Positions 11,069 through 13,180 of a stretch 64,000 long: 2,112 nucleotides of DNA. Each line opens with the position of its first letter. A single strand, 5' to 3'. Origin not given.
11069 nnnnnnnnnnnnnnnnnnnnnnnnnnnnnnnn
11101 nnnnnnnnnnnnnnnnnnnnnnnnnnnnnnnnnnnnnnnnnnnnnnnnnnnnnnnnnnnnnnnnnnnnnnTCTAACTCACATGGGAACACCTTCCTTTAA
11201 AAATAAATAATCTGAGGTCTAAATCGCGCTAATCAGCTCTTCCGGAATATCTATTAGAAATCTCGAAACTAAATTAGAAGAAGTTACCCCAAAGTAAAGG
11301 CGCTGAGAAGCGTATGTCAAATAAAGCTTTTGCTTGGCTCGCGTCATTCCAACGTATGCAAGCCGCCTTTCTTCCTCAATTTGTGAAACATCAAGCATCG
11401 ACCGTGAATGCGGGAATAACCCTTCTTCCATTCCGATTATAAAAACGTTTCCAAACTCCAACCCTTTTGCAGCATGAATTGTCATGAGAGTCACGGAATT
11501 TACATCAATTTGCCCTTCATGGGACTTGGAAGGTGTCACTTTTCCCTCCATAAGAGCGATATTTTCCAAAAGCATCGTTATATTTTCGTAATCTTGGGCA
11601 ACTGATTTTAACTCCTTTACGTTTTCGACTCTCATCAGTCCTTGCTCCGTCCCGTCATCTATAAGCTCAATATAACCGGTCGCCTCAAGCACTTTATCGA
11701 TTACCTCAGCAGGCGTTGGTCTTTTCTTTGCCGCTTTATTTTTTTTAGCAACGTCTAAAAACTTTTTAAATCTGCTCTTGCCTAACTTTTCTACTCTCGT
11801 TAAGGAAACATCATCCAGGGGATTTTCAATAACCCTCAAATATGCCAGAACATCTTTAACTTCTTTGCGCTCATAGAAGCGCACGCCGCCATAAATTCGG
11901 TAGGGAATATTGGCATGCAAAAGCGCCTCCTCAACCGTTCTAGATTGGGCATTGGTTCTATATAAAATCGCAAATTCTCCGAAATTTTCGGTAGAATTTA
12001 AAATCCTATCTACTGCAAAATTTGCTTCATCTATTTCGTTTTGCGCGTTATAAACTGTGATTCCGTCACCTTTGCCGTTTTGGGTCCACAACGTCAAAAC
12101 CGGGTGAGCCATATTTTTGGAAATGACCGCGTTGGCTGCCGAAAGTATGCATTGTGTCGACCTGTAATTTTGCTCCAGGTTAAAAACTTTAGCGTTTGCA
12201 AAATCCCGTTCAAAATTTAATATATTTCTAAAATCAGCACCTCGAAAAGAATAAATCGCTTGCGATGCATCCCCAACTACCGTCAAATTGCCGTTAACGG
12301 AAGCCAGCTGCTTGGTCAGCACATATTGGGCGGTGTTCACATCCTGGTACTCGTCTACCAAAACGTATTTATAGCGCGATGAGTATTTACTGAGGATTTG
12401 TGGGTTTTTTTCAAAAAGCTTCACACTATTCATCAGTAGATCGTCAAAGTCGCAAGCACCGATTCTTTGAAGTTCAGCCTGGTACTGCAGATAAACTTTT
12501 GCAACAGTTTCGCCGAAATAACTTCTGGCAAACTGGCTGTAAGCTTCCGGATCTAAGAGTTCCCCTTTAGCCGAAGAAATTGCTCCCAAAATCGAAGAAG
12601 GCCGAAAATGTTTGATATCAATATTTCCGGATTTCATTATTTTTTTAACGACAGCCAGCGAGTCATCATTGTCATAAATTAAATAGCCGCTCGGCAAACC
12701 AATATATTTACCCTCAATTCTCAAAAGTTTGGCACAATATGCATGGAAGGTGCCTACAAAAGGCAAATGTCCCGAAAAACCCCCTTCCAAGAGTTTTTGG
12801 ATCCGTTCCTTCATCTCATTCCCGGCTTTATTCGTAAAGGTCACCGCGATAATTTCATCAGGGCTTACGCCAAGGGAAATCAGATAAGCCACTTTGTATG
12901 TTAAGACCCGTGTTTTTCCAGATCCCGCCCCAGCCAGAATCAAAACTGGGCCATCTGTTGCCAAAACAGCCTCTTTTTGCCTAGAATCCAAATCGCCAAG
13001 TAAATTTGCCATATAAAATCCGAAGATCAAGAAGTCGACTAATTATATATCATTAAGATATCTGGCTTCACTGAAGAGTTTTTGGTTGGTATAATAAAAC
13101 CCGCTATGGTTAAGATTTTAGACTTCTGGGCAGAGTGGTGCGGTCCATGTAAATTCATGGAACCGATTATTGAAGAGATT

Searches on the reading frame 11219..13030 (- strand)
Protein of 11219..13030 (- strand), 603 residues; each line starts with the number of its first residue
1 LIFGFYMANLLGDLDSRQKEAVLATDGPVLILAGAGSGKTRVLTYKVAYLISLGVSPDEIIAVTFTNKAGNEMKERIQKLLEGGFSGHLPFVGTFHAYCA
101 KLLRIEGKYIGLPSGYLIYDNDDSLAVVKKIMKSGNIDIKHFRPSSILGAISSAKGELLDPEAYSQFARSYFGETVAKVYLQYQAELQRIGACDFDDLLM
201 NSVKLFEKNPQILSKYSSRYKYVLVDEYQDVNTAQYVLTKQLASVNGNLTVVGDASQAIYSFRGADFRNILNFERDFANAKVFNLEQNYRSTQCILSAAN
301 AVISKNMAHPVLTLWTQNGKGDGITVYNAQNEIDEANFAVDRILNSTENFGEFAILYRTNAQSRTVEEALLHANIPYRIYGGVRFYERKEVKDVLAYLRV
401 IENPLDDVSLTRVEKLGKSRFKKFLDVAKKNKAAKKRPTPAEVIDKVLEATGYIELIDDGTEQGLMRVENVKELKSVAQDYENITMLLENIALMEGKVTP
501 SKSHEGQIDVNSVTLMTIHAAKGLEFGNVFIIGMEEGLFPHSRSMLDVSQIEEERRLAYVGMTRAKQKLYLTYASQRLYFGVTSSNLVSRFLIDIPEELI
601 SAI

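Call 63: search_protein_families(library=pfam, proteins=[window:11219-13030:-], max_evalue=0.00001)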
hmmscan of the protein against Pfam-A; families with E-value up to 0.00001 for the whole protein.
window:11219-13030:- (603 aa): 6 families
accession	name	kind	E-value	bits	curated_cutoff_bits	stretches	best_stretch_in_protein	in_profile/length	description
PF00580.27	UvrD-helicase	-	3.2e-83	280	23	1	15-277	2-270/271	UvrD/REP helicase N-terminal domain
PF13361.12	UvrD_C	-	8.9e-69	233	25.6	2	284-414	2-136/350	UvrD-like helicase C-terminal domain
PF13245.12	AAA_19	-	1.7e-22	80.5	25.1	1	18-263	1-134/134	AAA domain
PF13538.12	UvrD_C_2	-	5.5e-11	42.6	27.4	1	513-572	2-52/52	UvrD-like helicase C-terminal domain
PF13604.12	AAA_30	-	1.2e-06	28.9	27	0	14-77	2-66/191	AAA domain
PF01443.25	Viral_helicase1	-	2.4e-06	28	21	0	507-571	178-226/228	Viral superfamily 1 RNA helicase core domain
